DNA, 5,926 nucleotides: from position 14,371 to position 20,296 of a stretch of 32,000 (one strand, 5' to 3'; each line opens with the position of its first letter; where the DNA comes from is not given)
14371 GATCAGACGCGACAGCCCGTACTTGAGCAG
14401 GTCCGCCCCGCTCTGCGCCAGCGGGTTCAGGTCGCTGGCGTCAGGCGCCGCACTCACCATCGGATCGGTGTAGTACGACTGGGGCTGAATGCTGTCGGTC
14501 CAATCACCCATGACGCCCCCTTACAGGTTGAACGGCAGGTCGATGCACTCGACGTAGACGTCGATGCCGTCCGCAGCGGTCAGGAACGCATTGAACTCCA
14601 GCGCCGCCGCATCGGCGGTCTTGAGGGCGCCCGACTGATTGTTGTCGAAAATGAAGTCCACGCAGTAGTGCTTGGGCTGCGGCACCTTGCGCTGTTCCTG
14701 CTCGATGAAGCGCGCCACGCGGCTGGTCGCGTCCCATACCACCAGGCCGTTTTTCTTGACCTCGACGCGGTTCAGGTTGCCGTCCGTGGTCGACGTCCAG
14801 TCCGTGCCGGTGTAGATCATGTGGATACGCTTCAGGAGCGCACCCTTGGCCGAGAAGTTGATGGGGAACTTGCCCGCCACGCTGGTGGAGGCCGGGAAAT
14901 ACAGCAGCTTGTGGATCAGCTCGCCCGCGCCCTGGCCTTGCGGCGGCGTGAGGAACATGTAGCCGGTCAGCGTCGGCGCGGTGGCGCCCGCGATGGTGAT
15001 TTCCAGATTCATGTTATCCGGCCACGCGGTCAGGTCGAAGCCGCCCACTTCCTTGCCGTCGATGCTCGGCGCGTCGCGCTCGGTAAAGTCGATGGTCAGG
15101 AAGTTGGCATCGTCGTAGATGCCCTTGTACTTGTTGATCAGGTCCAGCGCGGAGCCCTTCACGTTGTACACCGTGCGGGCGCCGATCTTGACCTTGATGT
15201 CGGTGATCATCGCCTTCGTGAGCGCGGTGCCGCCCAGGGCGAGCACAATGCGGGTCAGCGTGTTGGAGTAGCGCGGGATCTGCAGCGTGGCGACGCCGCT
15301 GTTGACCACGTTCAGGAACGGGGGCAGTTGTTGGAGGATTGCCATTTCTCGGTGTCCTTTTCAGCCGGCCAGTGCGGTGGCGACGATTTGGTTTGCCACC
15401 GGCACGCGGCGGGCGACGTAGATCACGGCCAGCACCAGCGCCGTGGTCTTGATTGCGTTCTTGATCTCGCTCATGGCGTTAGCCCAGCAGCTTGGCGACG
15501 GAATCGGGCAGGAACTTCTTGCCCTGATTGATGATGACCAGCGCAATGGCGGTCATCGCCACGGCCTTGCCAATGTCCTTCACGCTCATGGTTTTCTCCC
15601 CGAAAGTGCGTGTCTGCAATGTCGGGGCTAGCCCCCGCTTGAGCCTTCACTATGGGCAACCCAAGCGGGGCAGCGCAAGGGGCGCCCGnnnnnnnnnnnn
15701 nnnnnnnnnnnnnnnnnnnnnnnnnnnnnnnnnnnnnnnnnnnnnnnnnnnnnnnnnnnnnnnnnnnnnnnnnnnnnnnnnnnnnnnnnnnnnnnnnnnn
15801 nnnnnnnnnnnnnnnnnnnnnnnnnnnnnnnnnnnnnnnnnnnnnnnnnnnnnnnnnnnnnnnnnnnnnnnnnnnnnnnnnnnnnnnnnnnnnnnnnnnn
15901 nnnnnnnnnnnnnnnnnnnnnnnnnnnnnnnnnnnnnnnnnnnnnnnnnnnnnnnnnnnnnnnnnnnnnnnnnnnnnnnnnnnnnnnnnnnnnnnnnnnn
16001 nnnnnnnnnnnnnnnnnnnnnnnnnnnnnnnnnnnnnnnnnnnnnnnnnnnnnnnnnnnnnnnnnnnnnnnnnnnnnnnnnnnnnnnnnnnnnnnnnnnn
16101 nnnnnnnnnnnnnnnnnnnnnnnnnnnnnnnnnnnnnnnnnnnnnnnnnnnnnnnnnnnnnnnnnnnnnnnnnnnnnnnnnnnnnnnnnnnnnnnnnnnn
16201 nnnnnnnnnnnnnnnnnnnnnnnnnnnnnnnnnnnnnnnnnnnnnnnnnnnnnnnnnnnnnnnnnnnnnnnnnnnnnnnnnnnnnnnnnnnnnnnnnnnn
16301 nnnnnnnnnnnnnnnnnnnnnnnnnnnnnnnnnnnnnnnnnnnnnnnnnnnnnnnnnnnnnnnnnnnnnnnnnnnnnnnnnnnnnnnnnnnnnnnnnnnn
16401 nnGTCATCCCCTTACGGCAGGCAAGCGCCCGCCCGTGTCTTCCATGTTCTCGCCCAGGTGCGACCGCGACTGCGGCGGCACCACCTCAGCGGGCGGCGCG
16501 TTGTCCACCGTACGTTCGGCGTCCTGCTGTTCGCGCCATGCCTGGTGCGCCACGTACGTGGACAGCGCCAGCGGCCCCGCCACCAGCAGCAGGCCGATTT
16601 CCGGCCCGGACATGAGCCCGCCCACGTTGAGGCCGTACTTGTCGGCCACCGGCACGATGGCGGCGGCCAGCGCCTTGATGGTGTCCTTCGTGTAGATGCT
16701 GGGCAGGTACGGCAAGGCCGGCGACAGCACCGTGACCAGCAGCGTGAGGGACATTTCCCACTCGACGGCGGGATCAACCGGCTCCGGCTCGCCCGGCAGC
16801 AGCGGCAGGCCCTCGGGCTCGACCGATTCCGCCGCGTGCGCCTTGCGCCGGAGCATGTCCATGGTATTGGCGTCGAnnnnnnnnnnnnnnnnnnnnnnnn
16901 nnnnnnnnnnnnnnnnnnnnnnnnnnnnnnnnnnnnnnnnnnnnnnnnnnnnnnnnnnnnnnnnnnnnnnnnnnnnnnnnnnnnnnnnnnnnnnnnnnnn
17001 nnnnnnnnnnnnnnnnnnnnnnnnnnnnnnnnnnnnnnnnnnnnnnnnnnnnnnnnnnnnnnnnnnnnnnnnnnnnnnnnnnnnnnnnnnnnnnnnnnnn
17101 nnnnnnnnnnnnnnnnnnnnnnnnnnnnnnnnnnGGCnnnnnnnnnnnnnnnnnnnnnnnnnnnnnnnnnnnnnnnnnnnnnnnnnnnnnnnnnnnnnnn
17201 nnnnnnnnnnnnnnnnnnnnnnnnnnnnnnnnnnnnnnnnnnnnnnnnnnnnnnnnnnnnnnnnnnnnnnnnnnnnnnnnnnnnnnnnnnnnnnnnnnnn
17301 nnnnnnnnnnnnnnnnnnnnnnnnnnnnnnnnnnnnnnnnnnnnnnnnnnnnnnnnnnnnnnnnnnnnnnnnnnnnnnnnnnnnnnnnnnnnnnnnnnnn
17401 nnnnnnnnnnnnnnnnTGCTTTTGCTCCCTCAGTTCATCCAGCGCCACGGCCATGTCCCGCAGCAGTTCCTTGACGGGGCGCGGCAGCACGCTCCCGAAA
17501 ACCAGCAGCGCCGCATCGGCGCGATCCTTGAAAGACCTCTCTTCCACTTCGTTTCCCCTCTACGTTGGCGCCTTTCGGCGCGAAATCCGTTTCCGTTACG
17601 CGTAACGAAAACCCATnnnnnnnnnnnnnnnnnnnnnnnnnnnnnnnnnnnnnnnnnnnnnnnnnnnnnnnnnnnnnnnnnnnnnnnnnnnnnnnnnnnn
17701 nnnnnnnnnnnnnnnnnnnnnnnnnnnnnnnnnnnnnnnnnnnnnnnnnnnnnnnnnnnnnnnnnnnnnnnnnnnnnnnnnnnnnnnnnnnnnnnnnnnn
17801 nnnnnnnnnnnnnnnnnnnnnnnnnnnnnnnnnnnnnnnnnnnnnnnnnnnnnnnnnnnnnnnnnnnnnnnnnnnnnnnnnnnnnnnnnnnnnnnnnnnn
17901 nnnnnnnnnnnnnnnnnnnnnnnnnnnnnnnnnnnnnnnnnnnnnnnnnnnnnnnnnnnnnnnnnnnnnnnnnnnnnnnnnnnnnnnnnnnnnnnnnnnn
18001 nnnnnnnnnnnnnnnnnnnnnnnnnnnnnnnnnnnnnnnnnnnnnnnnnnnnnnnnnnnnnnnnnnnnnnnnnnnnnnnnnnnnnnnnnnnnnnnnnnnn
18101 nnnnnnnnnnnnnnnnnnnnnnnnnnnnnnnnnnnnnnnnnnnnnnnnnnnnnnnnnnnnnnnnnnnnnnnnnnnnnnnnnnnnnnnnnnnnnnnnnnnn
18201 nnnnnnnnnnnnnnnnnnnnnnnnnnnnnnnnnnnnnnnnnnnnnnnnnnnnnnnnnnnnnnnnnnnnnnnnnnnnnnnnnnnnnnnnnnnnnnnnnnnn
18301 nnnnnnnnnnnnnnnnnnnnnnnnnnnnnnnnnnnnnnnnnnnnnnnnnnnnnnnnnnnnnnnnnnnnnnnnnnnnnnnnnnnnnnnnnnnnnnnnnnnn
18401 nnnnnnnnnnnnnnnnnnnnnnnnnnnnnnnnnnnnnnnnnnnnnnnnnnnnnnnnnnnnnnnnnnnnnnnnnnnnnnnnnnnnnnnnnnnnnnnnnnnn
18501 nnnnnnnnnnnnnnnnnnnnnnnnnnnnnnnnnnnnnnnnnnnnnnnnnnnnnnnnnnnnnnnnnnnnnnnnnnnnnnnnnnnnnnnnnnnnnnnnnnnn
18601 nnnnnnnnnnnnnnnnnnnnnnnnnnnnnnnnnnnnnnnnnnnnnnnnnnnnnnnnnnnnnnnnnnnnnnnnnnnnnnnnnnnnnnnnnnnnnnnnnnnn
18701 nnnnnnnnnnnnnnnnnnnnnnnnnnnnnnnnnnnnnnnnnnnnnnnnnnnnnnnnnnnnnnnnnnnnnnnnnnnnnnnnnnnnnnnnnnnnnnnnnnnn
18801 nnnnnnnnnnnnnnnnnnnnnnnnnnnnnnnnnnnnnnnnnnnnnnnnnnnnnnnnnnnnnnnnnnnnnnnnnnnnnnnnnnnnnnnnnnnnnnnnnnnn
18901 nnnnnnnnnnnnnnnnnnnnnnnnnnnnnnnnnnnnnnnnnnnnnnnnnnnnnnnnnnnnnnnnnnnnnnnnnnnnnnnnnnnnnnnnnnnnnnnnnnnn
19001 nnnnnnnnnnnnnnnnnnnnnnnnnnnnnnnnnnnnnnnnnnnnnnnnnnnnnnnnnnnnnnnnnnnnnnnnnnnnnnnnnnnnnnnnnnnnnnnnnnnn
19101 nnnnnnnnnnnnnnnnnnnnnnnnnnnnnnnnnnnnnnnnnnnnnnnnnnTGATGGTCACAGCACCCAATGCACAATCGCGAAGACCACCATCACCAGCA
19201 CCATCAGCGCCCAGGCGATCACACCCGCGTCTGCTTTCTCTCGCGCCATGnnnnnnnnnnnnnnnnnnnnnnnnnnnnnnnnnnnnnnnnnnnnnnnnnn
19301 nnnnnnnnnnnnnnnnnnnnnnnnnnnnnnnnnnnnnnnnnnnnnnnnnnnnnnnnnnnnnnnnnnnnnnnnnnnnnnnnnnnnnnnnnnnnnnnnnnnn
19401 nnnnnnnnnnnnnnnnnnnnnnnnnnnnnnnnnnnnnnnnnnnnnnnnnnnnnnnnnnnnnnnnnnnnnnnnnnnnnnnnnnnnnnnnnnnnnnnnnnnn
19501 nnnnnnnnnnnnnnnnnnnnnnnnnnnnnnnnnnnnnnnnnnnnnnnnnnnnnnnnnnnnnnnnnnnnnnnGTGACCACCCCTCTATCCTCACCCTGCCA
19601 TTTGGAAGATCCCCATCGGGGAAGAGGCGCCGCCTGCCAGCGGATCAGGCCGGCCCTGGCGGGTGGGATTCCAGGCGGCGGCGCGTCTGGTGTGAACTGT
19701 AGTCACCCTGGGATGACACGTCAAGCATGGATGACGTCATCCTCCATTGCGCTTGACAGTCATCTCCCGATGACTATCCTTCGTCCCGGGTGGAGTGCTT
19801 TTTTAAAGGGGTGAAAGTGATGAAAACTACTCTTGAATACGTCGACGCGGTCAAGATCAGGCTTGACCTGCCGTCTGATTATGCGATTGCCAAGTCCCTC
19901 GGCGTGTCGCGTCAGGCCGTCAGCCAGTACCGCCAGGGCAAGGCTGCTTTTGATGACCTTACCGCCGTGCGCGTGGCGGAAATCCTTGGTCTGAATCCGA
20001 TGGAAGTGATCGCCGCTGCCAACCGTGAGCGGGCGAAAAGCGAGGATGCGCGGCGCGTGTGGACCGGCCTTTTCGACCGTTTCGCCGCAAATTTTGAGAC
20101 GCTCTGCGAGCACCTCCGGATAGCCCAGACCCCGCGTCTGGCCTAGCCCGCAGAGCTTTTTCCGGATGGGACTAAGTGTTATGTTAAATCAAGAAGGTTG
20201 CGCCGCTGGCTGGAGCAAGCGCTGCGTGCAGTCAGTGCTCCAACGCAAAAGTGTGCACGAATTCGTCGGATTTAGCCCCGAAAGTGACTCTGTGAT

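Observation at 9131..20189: ~11 kb phage-like element bracketed by dif-like XerC/XerD sites and lacking any integrase: candidate IMEX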

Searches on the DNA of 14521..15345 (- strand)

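Call 107: search_rna_families(source=L022, start=3500, end=4700, threshold=evalue, max_evalue=1)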
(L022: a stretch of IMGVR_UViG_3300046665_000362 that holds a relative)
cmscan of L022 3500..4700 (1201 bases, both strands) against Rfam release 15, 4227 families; matches with E-value up to 1: 3.
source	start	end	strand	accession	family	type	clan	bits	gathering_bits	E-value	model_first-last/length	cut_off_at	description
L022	3990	4041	+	RF02399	NsiR1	Gene; sRNA;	-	32.6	39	0.00028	1-60/60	no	Nitrogen stress-induced RNA 1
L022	4007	4106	-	RF00512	Leu_leader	Cis-reg; leader;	-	27.3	50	0.0034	1-148/148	no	Leucine operon leader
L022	3793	3862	-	RF01276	sR53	Gene; snRNA; snoRNA; CD-box;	-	16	49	0.61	1-60/60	no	Small nucleolar RNA sR53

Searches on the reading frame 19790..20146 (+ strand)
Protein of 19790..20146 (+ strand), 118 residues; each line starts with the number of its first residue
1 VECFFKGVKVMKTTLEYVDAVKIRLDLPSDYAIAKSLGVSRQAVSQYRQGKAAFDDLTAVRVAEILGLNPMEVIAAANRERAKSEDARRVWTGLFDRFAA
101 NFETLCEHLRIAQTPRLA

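Call 8: search_protein_families(library=pfam, proteins=[window:19790-20146:+], max_evalue=0.01)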
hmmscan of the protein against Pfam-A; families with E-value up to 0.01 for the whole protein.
window:19790-20146:+ (118 aa): 3 families
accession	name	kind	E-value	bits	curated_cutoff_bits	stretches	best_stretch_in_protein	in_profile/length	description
PF01381.28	HTH_3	-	6.1e-06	26.6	23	1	32-70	14-52/55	Helix-turn-helix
PF15943.11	YdaS_toxin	-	0.0069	16.6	30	0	31-52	12-33/65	Bacterial toxin YdaS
PF12472.13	DUF3693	-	0.0082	16.2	21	0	78-102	5-29/60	Phage related protein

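Call 9: search_protein_families(library=phrogs, proteins=[window:19790-20146:+], max_evalue=0.01)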
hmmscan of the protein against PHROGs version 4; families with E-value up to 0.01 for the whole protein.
window:19790-20146:+ (118 aa): 13 families
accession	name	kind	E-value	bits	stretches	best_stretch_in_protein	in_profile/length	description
phrog_4441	-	DNA, RNA and nucleotide metabolism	2.8e-29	102.3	1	11-100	2-91/98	HTH DNA binding protein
phrog_638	-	transcription regulation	2.8e-23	83.4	1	11-100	1-90/145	transcriptional regulator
phrog_34897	-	unknown function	4.6e-13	50.1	1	13-100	3-90/279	-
phrog_8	-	transcription regulation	4.7e-05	24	1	30-80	173-222/346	transcriptional regulator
phrog_1529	-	unknown function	0.00028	22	1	29-58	20-49/209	-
phrog_7241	-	transcription regulation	0.00069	20.7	1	29-72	76-119/122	transcriptional regulator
phrog_9103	-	transcription regulation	0.00095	20.2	1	15-78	10-72/78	transcriptional repressor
phrog_4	-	transcription regulation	0.0013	18.8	1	11-74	130-192/400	transcriptional repressor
phrog_2967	-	transcription regulation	0.0023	18.5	1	32-81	28-77/225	transcriptional regulator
phrog_59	-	DNA, RNA and nucleotide metabolism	0.0025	18.2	1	27-111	246-348/423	HNH endonuclease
phrog_2328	-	transcription regulation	0.0027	18.5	1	33-74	34-75/128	transcriptional repressor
phrog_3949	-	transcription regulation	0.0042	18.1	1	16-79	15-78/161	transcriptional repressor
phrog_7061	-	DNA, RNA and nucleotide metabolism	0.0081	17.7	0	31-46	48-63/70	HTH DNA binding protein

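Call 95: search_protein_families(library=ncbifam, proteins=[window:19790-20146:+], max_evalue=0.01)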
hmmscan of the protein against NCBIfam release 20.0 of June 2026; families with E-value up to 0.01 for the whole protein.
window:19790-20146:+ (118 aa): 2 families
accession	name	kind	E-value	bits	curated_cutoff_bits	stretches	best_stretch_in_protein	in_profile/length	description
TIGR02607.1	antidote_HigA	equivalog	0.0018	18.1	47.7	1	31-70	24-63/81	HigA family addiction module antitoxin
NF003162.0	PRK04140.1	equivalog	0.002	17.2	263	1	32-84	144-196/317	transcriptional regulator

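Call 106: find_encoding_contigs(protein=window:19820-20146:+, flank=3000, max_places=10)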
Protein window:19820-20146:+ (108 aa): 24 contigs read that carry it; 2 places shown.
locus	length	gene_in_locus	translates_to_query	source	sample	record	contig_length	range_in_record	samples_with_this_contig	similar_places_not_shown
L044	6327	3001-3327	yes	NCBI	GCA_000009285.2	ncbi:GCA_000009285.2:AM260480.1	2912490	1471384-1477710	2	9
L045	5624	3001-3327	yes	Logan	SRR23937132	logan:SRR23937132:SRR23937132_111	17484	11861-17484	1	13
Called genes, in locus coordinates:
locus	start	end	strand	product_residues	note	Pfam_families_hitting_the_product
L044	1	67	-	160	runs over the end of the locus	-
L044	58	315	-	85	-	-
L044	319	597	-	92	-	-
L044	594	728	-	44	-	-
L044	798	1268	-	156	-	-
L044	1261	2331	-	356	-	-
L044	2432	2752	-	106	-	PF27050:Phage_P22_Y8K6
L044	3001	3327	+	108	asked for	PF01381:HTH_3 (weak)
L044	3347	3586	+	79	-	-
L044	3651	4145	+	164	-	-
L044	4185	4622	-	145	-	-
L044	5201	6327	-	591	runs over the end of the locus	PF02771:Acyl-CoA_dh_N, PF02770:Acyl-CoA_dh_M, PF00441:Acyl-CoA_dh_1, PF08028:Acyl-CoA_dh_2 (weak), PF12806:Acyl-CoA_dh_C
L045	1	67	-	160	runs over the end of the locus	-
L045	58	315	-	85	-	-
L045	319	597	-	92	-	-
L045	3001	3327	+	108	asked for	PF01381:HTH_3 (weak)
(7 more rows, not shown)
